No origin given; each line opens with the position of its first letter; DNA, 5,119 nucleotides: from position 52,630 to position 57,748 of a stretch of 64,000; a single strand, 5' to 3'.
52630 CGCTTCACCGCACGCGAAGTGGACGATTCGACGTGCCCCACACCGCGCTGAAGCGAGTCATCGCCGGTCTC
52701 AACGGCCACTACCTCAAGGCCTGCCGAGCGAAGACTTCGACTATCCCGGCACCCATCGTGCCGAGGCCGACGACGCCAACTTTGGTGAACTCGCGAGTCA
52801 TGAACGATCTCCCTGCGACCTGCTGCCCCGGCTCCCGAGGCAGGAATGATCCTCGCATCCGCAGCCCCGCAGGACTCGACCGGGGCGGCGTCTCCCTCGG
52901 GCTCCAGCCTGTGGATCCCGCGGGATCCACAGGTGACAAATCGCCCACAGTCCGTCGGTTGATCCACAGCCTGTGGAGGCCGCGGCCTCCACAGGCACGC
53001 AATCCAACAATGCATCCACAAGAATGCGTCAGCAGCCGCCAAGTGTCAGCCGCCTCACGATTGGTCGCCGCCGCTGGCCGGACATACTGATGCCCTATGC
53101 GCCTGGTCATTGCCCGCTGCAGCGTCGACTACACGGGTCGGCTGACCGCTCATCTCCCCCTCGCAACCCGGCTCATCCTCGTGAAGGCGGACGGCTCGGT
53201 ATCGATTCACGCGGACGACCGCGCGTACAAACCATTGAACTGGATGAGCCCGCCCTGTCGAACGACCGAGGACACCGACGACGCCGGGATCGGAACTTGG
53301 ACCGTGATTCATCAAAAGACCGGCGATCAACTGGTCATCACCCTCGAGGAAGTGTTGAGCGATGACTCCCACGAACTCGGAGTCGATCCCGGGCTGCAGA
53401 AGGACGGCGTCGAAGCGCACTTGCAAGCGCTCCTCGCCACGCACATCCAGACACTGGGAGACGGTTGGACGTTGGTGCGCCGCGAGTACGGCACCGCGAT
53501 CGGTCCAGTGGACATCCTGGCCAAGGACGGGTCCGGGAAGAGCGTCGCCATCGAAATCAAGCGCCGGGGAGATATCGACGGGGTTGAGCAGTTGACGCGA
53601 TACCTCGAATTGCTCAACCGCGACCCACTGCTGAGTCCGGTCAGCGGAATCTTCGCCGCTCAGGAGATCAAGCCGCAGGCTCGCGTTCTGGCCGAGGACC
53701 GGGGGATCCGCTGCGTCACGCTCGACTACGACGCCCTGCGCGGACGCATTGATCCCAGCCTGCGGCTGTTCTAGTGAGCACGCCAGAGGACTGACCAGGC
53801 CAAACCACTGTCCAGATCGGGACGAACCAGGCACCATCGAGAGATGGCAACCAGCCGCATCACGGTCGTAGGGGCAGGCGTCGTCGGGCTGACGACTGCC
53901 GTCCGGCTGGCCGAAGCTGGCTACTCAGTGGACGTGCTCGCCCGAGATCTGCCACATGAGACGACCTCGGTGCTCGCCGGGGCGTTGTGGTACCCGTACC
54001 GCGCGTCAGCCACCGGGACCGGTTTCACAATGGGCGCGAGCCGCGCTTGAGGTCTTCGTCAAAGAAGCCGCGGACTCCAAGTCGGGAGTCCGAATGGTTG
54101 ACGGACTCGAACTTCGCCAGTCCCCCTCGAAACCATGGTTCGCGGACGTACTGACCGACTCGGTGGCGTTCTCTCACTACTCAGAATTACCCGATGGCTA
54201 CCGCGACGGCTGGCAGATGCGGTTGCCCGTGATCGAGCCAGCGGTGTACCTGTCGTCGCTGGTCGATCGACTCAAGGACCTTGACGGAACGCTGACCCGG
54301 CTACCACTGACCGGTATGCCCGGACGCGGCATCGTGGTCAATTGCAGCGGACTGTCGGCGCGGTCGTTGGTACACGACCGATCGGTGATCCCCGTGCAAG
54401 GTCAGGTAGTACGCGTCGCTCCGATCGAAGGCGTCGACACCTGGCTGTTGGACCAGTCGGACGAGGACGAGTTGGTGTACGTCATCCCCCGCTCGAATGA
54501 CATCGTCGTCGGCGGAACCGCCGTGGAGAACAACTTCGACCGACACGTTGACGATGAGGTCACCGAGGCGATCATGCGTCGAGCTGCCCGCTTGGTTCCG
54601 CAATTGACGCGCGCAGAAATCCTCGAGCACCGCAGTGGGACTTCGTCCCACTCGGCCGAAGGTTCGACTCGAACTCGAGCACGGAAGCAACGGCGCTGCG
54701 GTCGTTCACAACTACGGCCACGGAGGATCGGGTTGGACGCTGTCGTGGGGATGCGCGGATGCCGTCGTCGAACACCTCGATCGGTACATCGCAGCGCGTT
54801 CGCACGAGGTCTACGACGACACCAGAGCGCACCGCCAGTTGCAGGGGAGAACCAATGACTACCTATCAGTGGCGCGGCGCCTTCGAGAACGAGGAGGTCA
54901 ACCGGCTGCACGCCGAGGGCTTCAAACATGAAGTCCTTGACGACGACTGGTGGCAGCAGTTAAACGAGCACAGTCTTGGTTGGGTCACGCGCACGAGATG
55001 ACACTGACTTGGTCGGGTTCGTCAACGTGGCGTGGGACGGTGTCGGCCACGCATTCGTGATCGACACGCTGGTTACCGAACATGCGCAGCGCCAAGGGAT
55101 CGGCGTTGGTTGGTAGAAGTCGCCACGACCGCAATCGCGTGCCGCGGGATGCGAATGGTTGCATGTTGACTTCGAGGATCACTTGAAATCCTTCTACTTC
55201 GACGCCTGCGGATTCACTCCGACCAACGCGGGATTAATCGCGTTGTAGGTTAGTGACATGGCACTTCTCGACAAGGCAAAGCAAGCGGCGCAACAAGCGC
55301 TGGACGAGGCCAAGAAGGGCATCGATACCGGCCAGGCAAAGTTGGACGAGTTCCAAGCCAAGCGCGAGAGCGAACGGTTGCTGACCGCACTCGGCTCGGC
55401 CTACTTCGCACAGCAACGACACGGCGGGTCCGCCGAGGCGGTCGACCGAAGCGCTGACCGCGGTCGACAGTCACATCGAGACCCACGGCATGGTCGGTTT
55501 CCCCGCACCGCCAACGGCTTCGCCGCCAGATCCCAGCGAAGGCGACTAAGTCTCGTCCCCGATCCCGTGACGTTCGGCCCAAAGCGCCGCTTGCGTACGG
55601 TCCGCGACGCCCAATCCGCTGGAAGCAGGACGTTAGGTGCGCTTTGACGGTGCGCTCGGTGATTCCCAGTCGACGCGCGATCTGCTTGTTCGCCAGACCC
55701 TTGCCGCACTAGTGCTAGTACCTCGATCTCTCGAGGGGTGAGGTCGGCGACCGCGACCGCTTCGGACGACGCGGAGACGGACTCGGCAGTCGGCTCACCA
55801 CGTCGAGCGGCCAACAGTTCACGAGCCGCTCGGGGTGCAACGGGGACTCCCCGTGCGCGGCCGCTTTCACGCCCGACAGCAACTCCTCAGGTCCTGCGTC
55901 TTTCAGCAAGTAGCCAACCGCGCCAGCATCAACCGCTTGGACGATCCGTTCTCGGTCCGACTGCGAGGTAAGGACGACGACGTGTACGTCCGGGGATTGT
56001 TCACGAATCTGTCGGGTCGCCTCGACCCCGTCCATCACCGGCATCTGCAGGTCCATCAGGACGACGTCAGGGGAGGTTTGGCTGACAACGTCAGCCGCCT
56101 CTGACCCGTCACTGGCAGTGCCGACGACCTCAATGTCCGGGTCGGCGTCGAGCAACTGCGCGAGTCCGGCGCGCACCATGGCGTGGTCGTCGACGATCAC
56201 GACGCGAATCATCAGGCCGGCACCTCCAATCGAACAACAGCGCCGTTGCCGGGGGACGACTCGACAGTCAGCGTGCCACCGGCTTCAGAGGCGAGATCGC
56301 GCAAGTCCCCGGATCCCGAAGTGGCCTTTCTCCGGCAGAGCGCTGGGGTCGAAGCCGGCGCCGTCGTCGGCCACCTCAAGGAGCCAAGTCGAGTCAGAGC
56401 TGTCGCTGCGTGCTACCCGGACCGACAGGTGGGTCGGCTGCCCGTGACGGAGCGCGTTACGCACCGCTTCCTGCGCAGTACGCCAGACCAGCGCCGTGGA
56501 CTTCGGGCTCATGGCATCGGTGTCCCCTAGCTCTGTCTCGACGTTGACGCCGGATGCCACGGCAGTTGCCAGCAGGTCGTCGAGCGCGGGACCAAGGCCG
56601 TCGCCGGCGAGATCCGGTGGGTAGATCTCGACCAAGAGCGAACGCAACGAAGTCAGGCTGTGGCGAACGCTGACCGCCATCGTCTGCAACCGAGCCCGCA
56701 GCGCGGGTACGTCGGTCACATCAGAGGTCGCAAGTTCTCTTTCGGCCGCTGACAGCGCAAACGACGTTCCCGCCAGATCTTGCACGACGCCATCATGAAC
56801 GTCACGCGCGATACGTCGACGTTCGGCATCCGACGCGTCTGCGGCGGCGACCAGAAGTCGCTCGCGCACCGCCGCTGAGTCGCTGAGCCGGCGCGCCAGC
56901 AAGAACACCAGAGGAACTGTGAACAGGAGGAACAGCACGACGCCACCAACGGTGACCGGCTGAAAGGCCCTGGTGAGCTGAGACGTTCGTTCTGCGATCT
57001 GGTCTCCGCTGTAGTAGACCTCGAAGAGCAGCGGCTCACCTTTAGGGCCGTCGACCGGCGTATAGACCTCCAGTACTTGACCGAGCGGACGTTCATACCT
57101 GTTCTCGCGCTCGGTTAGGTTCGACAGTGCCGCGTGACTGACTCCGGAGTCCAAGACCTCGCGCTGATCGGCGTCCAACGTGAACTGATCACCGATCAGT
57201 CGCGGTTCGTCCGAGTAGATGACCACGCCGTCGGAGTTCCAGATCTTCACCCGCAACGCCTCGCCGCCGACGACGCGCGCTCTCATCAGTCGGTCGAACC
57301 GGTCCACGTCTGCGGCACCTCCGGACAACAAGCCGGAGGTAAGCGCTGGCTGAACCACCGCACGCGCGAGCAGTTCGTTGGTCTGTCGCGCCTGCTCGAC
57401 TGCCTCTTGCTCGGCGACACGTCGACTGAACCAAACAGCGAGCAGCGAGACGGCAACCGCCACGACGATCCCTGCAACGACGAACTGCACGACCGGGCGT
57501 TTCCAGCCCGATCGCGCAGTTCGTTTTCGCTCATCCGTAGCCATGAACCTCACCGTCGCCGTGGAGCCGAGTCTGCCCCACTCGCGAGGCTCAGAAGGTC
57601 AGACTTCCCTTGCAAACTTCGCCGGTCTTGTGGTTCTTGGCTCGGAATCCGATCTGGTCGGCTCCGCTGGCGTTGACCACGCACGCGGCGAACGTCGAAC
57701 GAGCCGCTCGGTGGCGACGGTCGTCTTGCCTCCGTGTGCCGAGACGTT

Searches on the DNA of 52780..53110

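Call 91: search_rna_families(source=window, start=52780, end=53110, threshold=evalue, max_evalue=1)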
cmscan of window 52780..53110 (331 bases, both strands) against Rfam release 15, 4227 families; matches with E-value up to 1: 1.
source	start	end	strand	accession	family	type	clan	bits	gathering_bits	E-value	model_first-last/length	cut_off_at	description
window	52964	52997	-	RF03766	mir-3155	Gene; miRNA;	-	18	70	0.38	1-56/56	no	mir-3155 microRNA precursor family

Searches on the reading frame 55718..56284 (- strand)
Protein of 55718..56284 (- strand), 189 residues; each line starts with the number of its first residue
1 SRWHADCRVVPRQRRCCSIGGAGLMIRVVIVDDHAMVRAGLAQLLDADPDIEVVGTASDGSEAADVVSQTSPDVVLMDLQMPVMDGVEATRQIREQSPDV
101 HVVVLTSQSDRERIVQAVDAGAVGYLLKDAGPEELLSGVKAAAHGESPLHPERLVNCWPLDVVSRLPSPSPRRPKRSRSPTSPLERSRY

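Call 88: search_protein_families(library=pfam, proteins=[window:55718-56284:-], max_evalue=0.001)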
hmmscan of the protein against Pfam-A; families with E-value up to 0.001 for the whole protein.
window:55718-56284:- (189 aa): 1 family
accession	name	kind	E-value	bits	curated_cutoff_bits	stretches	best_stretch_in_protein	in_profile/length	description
PF00072.30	Response_reg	-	6.9e-32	110.4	30.2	1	28-138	1-109/111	Response regulator receiver domain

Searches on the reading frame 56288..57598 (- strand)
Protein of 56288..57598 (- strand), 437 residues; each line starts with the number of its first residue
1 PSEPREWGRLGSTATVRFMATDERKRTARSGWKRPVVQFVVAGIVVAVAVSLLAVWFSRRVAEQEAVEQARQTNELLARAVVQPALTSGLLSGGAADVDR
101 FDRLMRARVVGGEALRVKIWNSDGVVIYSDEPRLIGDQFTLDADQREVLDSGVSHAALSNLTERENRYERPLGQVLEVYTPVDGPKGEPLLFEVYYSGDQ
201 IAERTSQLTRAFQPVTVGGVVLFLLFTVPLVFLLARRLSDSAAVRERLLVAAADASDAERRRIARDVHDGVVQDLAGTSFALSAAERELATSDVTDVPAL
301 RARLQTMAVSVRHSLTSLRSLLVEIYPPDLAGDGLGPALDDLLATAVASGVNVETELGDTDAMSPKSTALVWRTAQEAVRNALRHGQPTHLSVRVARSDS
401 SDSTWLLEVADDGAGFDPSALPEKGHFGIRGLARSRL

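Call 88: search_protein_families(library=pfam, proteins=[window:56288-57598:-], max_evalue=0.001)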
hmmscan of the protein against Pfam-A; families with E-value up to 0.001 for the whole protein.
window:56288-57598:- (437 aa): 3 families
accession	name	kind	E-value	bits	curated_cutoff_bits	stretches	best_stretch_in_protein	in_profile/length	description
PF07730.19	HisKA_3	-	9.5e-13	48.9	24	1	259-330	1-68/68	Histidine kinase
PF02518.31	HATPase_c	-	1.5e-06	29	26.4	1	373-422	8-55/111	Histidine kinase-, DNA gyrase B-, and HSP90-like ATPase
PF13581.12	HATPase_c_2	-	5.5e-05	23.6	27.4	1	375-425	36-88/127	Histidine kinase-like ATPase domain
